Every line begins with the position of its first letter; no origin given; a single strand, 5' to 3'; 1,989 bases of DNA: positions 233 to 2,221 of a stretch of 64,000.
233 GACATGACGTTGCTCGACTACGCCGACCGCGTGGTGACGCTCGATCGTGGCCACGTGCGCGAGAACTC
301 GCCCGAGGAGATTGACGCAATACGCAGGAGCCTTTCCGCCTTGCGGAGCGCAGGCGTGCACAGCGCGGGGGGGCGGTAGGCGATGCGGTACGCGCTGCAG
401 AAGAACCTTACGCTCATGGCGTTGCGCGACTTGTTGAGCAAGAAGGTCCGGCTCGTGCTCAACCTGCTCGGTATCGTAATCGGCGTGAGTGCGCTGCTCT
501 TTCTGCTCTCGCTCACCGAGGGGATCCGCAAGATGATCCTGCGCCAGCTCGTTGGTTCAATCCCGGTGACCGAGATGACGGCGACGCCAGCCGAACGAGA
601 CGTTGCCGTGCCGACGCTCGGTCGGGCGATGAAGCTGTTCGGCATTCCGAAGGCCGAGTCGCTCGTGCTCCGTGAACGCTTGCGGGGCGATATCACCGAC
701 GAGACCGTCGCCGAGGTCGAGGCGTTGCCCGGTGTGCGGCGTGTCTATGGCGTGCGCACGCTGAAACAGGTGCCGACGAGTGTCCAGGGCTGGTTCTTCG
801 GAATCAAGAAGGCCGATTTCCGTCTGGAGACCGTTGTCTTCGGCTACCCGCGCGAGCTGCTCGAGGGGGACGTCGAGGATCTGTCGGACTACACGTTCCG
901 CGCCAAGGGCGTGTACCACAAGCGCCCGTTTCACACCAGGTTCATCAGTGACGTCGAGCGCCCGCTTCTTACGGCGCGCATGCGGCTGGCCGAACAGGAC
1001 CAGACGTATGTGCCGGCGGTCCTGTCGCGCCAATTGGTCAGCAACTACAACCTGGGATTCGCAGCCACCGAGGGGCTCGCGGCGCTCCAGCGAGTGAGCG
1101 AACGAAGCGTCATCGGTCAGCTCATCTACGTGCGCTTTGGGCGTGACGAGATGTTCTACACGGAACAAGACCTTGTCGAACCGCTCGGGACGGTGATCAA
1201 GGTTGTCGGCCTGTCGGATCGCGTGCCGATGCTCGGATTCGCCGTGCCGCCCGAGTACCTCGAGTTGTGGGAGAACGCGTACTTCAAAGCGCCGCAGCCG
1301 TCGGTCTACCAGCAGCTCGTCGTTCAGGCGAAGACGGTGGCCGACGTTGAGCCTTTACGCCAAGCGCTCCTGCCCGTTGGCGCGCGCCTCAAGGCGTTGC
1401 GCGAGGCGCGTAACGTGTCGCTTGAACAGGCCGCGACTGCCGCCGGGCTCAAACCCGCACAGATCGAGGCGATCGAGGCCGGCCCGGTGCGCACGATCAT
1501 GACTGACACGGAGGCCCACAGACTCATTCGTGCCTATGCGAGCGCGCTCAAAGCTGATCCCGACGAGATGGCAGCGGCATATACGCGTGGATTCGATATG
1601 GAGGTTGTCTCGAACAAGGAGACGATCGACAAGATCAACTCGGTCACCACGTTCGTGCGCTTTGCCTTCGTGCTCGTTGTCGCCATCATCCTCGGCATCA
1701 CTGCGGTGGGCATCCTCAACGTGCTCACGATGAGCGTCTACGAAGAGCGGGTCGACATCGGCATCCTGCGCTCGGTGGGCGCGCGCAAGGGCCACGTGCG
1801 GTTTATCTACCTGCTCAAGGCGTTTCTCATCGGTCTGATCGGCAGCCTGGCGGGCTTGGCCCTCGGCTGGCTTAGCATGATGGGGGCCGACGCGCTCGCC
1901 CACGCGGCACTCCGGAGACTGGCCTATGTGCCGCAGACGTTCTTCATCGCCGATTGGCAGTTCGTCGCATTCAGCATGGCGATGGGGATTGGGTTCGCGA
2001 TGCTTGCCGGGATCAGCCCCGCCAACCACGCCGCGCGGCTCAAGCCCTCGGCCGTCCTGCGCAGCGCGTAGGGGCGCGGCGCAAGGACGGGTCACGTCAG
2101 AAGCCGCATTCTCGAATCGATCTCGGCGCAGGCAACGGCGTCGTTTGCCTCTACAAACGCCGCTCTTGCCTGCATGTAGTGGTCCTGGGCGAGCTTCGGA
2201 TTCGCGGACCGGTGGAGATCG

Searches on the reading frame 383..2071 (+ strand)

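Call 49: search_protein_families(library=pfam, proteins=[window:383-2071:+], max_evalue=0.00001)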
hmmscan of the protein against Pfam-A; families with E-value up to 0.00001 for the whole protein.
window:383-2071:+ (562 aa): 5 families
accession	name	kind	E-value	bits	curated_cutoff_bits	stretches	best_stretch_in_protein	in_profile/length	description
PF02687.27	FtsX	-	8.7e-18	65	25.5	1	431-555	2-120/120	FtsX-like permease C-terminal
PF13413.12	HTH_25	-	7e-11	42.2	24.6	1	335-396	1-62/62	Helix-turn-helix domain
PF13560.12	HTH_31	-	3e-09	37.5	27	1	333-398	3-63/64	Helix-turn-helix domain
PF12704.14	MacB_PCD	-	4.6e-06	27.5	27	1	25-130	2-79/207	MacB-like periplasmic core domain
PF01381.28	HTH_3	-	8.1e-06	26.2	23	0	336-376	1-39/55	Helix-turn-helix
